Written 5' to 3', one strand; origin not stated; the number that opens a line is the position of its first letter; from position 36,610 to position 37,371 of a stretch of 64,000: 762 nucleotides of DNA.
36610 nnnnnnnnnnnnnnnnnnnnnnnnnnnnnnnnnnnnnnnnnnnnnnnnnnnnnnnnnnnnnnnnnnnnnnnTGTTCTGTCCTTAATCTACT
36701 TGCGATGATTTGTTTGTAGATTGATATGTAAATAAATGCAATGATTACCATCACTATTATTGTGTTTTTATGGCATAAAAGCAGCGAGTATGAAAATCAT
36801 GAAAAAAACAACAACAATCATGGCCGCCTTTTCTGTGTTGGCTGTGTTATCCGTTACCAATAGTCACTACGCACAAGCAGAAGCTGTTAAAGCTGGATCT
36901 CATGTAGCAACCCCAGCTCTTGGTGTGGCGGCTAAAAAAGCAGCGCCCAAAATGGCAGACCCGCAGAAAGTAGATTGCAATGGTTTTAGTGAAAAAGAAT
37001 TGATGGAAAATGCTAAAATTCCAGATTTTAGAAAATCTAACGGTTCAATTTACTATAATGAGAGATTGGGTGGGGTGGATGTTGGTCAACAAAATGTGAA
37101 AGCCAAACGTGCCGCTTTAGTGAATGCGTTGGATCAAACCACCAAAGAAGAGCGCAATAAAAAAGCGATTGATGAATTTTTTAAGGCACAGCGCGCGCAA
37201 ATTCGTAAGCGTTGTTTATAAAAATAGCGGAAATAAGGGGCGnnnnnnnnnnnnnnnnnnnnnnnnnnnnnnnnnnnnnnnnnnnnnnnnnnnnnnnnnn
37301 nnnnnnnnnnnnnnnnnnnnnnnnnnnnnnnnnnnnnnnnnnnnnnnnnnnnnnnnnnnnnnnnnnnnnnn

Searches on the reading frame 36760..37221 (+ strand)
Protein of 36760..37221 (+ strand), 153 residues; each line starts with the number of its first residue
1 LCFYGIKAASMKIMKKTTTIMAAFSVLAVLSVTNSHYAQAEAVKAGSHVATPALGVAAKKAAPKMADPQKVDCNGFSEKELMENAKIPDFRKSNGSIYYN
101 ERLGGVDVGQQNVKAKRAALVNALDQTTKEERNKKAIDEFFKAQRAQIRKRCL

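Call 14: search_protein_families(library=pfam, proteins=[window:36760-37221:+], max_evalue=0.01)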
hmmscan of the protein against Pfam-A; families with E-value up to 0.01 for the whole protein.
window:36760-37221:+ (153 aa): 0 families

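Call 30: search_protein_families(library=pfam, proteins=[window:36760-37221:+], max_evalue=1)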
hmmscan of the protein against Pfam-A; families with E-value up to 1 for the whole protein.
window:36760-37221:+ (153 aa): 1 family
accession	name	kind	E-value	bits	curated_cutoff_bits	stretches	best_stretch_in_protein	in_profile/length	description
PF24948.1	Citrate_synth_N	-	0.096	12.5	83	1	96-145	130-176/232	ATP-citrate synthase ATP-grasp domain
